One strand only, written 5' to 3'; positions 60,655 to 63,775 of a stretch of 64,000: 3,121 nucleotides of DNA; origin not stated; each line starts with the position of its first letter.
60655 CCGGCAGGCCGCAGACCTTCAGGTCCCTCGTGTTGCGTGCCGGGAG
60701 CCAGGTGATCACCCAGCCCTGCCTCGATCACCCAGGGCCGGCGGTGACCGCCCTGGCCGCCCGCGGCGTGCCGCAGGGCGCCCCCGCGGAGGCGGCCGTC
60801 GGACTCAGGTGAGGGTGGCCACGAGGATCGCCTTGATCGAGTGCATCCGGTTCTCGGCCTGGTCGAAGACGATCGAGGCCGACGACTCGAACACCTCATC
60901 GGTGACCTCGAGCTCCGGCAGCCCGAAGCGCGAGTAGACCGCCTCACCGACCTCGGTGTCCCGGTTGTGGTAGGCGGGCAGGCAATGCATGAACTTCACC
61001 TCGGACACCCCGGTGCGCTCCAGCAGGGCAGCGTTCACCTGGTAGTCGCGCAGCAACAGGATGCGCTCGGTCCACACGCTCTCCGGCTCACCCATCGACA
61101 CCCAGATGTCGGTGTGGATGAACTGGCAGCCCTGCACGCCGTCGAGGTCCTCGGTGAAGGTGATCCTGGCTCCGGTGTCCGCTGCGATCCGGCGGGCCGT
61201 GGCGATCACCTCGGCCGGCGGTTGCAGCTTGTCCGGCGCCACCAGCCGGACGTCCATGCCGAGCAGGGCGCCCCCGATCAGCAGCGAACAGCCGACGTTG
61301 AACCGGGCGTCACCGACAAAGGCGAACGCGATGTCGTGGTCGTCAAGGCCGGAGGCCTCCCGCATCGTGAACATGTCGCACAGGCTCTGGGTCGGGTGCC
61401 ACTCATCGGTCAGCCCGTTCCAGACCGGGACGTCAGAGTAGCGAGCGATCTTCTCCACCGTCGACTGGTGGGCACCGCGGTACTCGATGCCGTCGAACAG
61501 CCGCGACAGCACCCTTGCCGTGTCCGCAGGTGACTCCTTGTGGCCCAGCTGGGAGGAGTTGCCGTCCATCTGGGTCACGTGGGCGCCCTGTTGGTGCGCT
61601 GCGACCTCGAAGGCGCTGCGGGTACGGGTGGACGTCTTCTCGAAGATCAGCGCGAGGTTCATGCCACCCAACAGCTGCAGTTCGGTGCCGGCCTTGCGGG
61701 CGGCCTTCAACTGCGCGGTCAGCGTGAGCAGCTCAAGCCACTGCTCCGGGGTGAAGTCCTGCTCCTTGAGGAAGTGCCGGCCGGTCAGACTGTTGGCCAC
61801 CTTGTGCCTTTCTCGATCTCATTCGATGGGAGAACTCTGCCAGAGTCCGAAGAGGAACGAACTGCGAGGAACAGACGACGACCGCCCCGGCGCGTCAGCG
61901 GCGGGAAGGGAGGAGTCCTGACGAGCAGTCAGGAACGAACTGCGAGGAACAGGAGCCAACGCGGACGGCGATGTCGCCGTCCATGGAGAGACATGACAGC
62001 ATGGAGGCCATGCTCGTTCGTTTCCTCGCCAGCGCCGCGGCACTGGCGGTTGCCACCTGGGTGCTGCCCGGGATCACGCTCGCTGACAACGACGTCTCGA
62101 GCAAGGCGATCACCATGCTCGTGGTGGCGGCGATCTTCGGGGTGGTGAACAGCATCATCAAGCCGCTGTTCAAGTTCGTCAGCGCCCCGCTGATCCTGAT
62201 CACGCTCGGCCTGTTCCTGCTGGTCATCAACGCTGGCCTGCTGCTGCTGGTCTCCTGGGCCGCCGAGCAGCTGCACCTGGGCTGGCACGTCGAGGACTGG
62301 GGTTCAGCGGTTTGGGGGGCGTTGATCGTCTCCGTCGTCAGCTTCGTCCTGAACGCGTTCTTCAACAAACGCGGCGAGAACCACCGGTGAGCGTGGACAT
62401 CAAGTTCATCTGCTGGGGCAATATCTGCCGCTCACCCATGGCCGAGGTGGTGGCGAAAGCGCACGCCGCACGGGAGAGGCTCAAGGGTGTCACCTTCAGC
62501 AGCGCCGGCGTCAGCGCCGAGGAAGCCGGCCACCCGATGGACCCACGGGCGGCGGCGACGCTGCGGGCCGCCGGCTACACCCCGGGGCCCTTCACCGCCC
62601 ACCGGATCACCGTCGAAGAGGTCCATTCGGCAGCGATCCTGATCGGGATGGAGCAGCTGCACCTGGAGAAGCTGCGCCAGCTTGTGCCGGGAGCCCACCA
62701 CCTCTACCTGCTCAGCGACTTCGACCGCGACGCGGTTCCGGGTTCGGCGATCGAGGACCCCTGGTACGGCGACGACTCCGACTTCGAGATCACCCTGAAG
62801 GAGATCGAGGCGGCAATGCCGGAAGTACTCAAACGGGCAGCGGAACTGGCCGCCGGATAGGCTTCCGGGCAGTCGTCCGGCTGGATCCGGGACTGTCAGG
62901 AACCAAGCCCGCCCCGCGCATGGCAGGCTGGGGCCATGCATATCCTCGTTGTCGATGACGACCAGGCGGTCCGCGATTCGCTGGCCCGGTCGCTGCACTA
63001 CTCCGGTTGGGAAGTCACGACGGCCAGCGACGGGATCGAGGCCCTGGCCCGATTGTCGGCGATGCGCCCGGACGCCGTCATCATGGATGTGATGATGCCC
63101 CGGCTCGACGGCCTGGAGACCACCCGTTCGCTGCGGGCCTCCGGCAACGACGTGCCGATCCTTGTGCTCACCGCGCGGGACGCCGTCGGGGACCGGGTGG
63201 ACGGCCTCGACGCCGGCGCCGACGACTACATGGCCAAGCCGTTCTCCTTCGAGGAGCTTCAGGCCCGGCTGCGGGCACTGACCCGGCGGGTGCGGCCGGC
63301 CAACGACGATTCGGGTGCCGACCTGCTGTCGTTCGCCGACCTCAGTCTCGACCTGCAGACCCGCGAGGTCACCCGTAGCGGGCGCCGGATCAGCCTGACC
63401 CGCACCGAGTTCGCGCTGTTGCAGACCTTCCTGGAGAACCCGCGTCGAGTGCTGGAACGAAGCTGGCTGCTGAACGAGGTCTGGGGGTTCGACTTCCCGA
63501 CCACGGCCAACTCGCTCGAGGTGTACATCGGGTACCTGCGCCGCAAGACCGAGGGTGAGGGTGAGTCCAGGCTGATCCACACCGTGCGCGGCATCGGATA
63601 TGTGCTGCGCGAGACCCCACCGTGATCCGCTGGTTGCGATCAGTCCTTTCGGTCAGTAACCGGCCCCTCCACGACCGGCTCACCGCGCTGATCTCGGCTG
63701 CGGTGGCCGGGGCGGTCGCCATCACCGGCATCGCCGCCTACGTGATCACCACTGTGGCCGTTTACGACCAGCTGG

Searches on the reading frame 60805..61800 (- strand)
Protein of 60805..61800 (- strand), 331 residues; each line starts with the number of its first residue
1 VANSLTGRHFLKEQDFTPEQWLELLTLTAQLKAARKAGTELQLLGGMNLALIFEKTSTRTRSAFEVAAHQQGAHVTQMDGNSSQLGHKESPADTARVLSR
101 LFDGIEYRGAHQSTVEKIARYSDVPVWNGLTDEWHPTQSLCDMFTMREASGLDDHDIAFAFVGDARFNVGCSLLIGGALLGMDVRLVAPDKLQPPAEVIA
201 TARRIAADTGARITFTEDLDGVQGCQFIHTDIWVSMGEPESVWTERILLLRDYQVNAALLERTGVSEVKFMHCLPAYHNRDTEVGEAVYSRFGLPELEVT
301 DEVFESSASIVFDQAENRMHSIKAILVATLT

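Call 46: search_protein_families(library=pfam, proteins=[window:60805-61800:-])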
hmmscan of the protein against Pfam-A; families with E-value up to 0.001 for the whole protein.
window:60805-61800:- (331 aa): 2 families
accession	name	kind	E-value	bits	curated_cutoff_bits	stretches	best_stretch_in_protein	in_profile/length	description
PF02729.26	OTCace_N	-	2.9e-45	154.4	29.9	1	8-148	1-148/148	Aspartate/ornithine carbamoyltransferase, carbamoyl-P binding domain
PF00185.30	OTCace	-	2e-44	151.9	29.4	1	156-328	2-156/157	Aspartate/ornithine carbamoyltransferase, Asp/Orn binding domain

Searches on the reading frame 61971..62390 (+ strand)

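Call 46: search_protein_families(library=pfam, proteins=[window:61971-62390:+])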
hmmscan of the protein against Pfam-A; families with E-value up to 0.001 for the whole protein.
window:61971-62390:+ (139 aa): 1 family
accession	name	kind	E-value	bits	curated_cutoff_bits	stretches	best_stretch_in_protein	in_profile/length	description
PF04020.18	Phage_holin_4_2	-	1.6e-24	86.9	28.8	1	14-126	3-105/105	Mycobacterial 4 TMS phage holin, superfamily IV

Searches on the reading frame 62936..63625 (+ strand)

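Call 46: search_protein_families(library=pfam, proteins=[window:62936-63625:+])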
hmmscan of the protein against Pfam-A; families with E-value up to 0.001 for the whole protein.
window:62936-63625:+ (229 aa): 2 families
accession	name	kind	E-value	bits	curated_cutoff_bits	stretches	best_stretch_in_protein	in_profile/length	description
PF00072.30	Response_reg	-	1.8e-31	109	30.2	1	3-112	1-110/111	Response regulator receiver domain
PF00486.34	Trans_reg_C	-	3.2e-24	85.2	26.2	1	149-224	1-77/77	Transcriptional regulatory protein, C terminal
